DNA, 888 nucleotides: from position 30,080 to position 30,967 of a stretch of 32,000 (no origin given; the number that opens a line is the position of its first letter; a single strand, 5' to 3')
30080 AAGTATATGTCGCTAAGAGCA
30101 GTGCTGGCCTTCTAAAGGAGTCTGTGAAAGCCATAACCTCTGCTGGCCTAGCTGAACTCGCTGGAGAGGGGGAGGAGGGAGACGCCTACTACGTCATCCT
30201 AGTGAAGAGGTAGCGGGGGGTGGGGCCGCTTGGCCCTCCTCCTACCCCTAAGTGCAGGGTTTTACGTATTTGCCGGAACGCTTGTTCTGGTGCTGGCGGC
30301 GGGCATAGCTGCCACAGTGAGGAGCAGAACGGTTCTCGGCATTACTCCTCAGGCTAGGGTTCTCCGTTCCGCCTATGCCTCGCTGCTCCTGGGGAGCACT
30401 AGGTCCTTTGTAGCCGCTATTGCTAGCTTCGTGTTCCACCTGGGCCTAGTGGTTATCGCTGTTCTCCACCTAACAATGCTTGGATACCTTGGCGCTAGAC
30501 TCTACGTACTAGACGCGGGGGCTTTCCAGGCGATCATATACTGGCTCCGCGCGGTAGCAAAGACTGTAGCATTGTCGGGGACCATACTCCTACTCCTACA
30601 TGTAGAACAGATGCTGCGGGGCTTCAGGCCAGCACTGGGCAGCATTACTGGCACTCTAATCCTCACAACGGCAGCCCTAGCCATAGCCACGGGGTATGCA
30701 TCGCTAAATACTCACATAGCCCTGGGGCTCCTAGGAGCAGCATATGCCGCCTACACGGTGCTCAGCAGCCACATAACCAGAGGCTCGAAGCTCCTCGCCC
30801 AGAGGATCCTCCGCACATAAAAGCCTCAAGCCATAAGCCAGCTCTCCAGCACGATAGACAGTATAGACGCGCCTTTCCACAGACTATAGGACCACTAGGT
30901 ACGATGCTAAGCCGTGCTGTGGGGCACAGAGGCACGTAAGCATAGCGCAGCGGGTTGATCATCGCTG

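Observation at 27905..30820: Candidate membrane-linked thiol/sulfur redox module: HdrD/DsrK-like CCG protein divergent from a Trx-fold / TusA-like / NarI-DsrM-like cytochrome b operon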

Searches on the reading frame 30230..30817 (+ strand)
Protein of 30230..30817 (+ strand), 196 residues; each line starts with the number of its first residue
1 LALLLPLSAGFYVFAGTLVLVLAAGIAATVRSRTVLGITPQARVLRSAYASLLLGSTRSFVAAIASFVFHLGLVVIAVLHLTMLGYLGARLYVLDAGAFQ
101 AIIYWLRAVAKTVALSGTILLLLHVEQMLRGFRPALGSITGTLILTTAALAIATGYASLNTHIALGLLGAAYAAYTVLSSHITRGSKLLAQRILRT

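Call 5: search_protein_families(library=pfam, proteins=[window:30230-30817:+], max_evalue=1)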
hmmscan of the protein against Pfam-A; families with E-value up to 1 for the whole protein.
window:30230-30817:+ (196 aa): 0 families

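Call 9: search_protein_families(library=ncbifam, proteins=[window:30230-30817:+], max_evalue=1)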
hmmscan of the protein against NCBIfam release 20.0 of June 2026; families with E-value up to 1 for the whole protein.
window:30230-30817:+ (196 aa): 0 families

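Call 28: search_solved_structures(query=A2, max_evalue=10, show_alignments=2)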
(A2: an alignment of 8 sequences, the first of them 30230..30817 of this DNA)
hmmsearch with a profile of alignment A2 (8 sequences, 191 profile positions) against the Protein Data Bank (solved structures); distinct sequences matched with E-value up to 10: 3.
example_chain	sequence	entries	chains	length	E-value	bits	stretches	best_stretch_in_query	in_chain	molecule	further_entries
9pfq_Q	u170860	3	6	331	0.058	16.5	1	94-165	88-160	WYL domain-containing protein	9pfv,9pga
8tp8_A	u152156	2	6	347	0.063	16.4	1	94-165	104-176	DeoR-family transcriptional regulator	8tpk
9cu3_B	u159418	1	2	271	0.13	15.4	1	93-165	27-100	WYL domain-containing protein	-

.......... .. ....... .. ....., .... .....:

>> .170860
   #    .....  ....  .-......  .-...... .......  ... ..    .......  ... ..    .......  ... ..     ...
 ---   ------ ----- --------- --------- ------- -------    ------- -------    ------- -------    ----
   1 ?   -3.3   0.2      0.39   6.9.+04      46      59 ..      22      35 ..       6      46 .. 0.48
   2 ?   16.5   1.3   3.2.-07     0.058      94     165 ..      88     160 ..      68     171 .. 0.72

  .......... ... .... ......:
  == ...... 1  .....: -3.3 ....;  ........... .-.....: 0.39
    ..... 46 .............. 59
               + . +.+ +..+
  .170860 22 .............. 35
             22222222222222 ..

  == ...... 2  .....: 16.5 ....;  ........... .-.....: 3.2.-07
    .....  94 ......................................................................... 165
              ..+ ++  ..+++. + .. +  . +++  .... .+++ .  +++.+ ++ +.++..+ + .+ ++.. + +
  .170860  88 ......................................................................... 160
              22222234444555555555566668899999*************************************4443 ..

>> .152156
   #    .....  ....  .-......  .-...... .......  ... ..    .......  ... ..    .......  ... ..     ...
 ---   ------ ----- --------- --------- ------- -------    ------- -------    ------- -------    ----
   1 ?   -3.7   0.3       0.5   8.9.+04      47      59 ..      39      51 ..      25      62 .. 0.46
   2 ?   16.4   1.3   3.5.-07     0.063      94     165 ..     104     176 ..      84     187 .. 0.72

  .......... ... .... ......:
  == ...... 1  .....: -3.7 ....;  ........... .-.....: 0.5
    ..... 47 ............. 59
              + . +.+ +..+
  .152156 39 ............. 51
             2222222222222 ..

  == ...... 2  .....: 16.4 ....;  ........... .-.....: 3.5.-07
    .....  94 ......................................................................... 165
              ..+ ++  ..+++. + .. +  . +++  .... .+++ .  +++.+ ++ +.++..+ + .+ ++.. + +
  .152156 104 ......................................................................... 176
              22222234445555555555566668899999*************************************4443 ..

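Call 31: search_protein_families(library=pfam, alignment_id=A2, max_evalue=1)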
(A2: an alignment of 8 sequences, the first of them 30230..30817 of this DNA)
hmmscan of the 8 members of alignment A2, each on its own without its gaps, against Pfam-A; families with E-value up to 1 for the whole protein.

A. member 1, window:30230-30817:+ (196 aa): 0 families

B. families by the number of members that match (of 8 scanned): 0 families

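Call 32: find_homologous_proteins(query=A2, max_evalue=0.01)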
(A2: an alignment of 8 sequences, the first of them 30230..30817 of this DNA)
Query A2 (8 sequences) (196 aa, profile of the alignment): 4 proteins with E <= 0.01 among 8000 candidates.
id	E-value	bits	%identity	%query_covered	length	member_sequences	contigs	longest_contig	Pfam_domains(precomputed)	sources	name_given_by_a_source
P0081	3.1e-56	208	100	100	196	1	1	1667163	-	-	-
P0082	1.4e-32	131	33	9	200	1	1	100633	-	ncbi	-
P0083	1.6e-17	82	33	82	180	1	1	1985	-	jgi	jgi:hypothetical protein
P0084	7.4e-17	80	-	-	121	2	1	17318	-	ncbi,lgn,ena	-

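Call 44: predict_structure(alignment_id=A5)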
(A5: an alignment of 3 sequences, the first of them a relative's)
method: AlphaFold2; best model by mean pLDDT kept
length: 196 residues; sequences in the alignment: 3
mean_pLDDT: 55.8   pTM: 0.31
mean pLDDT of the five models: 55.8, 53.1, 50.1, 49.6, 49.3
residues with pLDDT >= 90: 0; 70-90: 10; 50-70: 129; < 50: 57
segments of 3 or more residues with pLDDT < 50: 1-13, 15-38, 92-94, 153-163
pLDDT, mean of each block of 10 residues (from residue 1): 39 45 45 43 62 62 66 65 59 54 63 60 56 51 53 47 52 57 68 80
secondary structure, 60 per line:
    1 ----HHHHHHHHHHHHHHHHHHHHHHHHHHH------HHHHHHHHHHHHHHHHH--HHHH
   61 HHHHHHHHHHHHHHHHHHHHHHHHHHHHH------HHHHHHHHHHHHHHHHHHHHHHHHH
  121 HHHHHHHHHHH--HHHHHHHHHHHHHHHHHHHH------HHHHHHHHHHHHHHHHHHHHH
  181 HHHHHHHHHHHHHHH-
elements in order: H5-31 H38-54 H57-89 H96-131 H134-153 H160-195

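Call 52: fold_search(model_id=the predicted structure, library=pdb)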
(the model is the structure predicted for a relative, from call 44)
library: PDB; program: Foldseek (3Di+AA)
matches with E <= 10: 124; with E <= 0.001: 0
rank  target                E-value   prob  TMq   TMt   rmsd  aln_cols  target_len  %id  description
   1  9u6h_N                1.0e+00  0.15  0.21  0.14  19.0       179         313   19  Cryo-EM structure of the Vo domain of V/A-ATPase in liposomes, state2 (released 2025-10-29)
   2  8p1h_B                1.2e+00  0.38  0.31  0.26   9.0       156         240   11  Crystal structure of the chimera of human 14-3-3 zeta and phosphorylated cytoplasmic loop fragment of the alpha7 acety (released 2023-10-18)
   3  6ly9_N                1.2e+00  0.15  0.21  0.09  20.1       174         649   17  The membrane-embedded Vo domain of V/A-ATPase from Thermus thermophilus (released 2020-09-09)
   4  9u6r_N                1.4e+00  0.13  0.21  0.14  19.2       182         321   16  Cryo-EM structure of the Vo domain of V/A-ATPase in liposomes under no pmf condition,state2 (released 2026-03-25)
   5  4dnk_B                1.6e+00  0.33  0.31  0.27   9.0       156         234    7  Crystal structure of a tyrosine 3-monooxygenase/tryptophan 5-monooxygenase activation protein, beta polypeptide (YWHAB (released 2012-02-22)
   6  6zfd_B                1.6e+00  0.28  0.29  0.24   9.7       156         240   12  14-3-3 zeta bound to the phosphorylated 18E6 C-terminus (released 2021-02-17)
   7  3g67_A                1.6e+00  0.12  0.26  0.25  38.1       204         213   13  Crystal Structure of a Soluble Chemoreceptor from Thermotoga maritima (released 2009-07-28)
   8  6fnb_B                1.7e+00  0.25  0.30  0.27   9.0       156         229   12  Mono- and bivalent 14-3-3 inhibitors for characterizing supramolecular lysine-PEG interactions in proteins (released 2018-07-04)
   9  8k83_A                1.8e+00  0.11  0.23  0.25  18.1       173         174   15  De novo design protein -N2 (released 2024-07-31)
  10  8k83_B                1.9e+00  0.08  0.17  0.18  18.1       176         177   15  De novo design protein -N2 (released 2024-07-31)
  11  7qi1_A                2.0e+00  0.25  0.30  0.26   9.0       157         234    8  Crystal structure of human 14-3-3 protein beta in complex with CFTR peptide pS753pS768 and PPI stabilizer CY007424 (released 2022-05-25)
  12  6fn9_B                2.1e+00  0.23  0.30  0.27   9.0       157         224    8  Mono- and bivalent 14-3-3 inhibitors for characterizing supramolecular lysine-PEG interactions in proteins (released 2018-07-04)
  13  6hep_C                2.1e+00  0.23  0.30  0.27   9.1       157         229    8  Crystal structure of human 14-3-3 beta in complex with CFTR R-domain peptide pS753-pS768 (released 2018-10-24)
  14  7nna                  2.4e+00  0.06  0.18  0.18  30.6       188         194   12  Toxin Import Through the Antibiotic Efflux Channel TolC (released 2021-07-07)
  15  9f35_A                2.5e+00  0.23  0.33  0.29   8.7       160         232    9  Co-crystal structure of 14-3-3sigma in complex with B-Raf pS365 phosphopeptide (released 2025-02-05)
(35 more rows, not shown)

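Call 53: search_protein_representatives(alignment_id=A6)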
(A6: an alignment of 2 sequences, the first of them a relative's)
Query: 2 sequences, 202 profile positions. Proteins with E-value up to 0.001 (for the whole library): 6; up to 1e-10: 5; up to 1e-30: 2. The best 6 are listed.
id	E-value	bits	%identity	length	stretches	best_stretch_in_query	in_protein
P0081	9.9e-94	329.5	-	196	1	1-202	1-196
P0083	2.6e-80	285.6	-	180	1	11-202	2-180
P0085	4.3e-17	79.2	-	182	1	12-202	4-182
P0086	8.4e-17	78.3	-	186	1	16-202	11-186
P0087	4.1e-12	63.0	-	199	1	6-202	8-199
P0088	8.4e-04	35.8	-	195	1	7-202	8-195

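Call 62: predict_structure(alignment_id=A7)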
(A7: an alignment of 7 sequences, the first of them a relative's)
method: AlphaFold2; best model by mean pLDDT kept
length: 196 residues; sequences in the alignment: 7
mean_pLDDT: 77.5   pTM: 0.65
mean pLDDT of the five models: 77.5, 72.8, 72.7, 72.5, 71.8
residues with pLDDT >= 90: 35; 70-90: 112; 50-70: 38; < 50: 11
segments of 3 or more residues with pLDDT < 50: 1-5, 180-183
pLDDT, mean of each block of 10 residues (from residue 1): 57 75 70 57 86 93 90 87 85 91 91 88 89 77 73 71 70 65 59 77
secondary structure, 60 per line:
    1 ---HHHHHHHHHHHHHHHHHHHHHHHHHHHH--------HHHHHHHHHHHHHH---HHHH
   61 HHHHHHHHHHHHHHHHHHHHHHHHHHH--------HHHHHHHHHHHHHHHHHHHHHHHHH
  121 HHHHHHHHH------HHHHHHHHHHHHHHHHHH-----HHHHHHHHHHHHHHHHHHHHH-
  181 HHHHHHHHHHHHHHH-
elements in order: H4-31 H40-53 H57-87 H96-129 H136-153 H159-179 H181-195

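Call 65: fold_search(model_id=the predicted structure, library=pdb)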
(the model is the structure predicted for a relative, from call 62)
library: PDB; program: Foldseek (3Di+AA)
matches with E <= 10: 209; with E <= 0.001: 0
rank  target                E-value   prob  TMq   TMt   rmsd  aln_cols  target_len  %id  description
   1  6ixe                  6.5e-01  0.13  0.19  0.18  29.6       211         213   11  Crystal structure of SeMet apo SH3BP5 (I41) (released 2019-03-20)
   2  5o0t                  6.9e-01  0.72  0.39  0.38  10.6       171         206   15  CRYSTAL STRUCTURE OF TRANS-MEMBRANE DOMAIN OF Cylindrospermum stagnale NADPH-OXIDASE 5 (NOX5) (released 2017-06-28)
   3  4o6y_B                7.6e-01  0.72  0.47  0.44   6.2       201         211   13  Crystal Structure of Cytochrome b561 (released 2014-02-05)
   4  4o46_A                1.1e+00  0.44  0.29  0.26   9.4       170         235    8  14-3-3-gamma in complex with influenza NS1 C-terminal tail phosphorylated at S228 (released 2014-04-30)
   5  2b05_F                1.3e+00  0.44  0.30  0.27   9.1       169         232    9  Crystal Structure of 14-3-3 gamma in complex with a phosphoserine peptide (released 2005-10-11)
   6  4o6y_A                1.3e+00  0.72  0.44  0.42   5.1       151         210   16  Crystal Structure of Cytochrome b561 (released 2014-02-05)
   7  6ixg_B                1.4e+00  0.16  0.27  0.24  25.7       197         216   14  Crystal structure of native apo SH3BP5 (P41) (released 2019-03-20)
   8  4o7g_B                1.5e+00  0.66  0.44  0.41   5.0       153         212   16  Crystal Structure of Ascorbate-bound Cytochrome b561, crystal soaked in 1 M L-ascorbate for 40 minutes (released 2014-02-05)
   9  4o46_B                1.5e+00  0.38  0.29  0.26   9.3       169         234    8  14-3-3-gamma in complex with influenza NS1 C-terminal tail phosphorylated at S228 (released 2014-04-30)
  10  6yj2_A                1.5e+00  0.11  0.17  0.17  13.0       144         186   12  Structural and DNA binding studies of the transcriptional repressor Rv2506 (BkaR) from Mycobacterium tuberculosis supp (released 2021-04-14)
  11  6yj2_C                1.5e+00  0.11  0.19  0.19  12.3       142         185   15  Structural and DNA binding studies of the transcriptional repressor Rv2506 (BkaR) from Mycobacterium tuberculosis supp (released 2021-04-14)
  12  8qq7                  1.7e+00  0.28  0.37  0.21   9.6       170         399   19  Structure of SpNOX: a Bacterial NADPH oxidase (released 2024-05-08)
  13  4o7g_A                1.8e+00  0.63  0.44  0.41   5.0       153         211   16  Crystal Structure of Ascorbate-bound Cytochrome b561, crystal soaked in 1 M L-ascorbate for 40 minutes (released 2014-02-05)
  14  6byj_A                1.8e+00  0.41  0.33  0.29   8.8       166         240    9  Structure of human 14-3-3 gamma bound to O-GlcNAc peptide (released 2018-05-09)
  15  5yqg_A                1.9e+00  0.23  0.27  0.25   9.9       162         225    9  The structure of 14-3-3 and pNumb peptide (released 2018-02-07)
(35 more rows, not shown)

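Call 76: list_cluster_members(proteins=[P0082, P0083, P0085, P0086, P0087, P0088, P0089, P0095, P0003, P0026])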
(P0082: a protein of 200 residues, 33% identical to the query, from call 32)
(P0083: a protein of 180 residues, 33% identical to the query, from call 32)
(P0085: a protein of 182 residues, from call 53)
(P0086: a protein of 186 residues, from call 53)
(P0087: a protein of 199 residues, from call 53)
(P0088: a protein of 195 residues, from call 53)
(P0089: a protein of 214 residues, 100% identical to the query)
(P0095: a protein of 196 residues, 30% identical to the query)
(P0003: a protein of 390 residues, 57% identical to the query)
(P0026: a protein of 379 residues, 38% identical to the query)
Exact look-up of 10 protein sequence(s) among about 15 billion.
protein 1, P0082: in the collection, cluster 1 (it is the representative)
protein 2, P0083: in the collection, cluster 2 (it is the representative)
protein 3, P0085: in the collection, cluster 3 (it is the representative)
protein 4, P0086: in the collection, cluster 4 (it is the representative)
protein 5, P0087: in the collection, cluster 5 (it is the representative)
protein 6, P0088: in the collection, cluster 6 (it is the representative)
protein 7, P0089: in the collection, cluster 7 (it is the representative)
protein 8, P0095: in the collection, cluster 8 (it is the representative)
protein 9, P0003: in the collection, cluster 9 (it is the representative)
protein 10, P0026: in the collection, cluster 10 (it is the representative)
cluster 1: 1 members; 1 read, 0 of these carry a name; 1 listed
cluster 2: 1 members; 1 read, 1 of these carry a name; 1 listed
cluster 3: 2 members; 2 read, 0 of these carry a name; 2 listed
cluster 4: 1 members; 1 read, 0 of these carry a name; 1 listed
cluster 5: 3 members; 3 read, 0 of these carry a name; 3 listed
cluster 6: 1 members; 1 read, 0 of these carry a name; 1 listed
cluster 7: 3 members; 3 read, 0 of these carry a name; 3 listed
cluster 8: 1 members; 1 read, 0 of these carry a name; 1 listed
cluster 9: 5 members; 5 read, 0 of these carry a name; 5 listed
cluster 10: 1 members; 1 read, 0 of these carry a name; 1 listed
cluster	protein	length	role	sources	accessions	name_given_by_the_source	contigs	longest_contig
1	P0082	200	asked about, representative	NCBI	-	-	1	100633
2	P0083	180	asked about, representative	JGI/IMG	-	hypothetical protein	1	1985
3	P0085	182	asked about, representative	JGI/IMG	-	-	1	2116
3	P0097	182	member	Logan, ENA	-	-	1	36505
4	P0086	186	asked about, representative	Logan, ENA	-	-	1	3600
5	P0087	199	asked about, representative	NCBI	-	-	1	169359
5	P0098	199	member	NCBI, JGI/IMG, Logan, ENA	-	-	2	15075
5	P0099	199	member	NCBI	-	-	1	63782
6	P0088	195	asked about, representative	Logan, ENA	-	-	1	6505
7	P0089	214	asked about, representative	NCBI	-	-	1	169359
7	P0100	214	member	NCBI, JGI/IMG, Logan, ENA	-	-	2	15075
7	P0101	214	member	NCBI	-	-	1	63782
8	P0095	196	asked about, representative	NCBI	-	-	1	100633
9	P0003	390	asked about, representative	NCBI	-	-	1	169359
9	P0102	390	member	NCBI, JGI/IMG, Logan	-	-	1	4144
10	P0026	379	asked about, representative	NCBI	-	-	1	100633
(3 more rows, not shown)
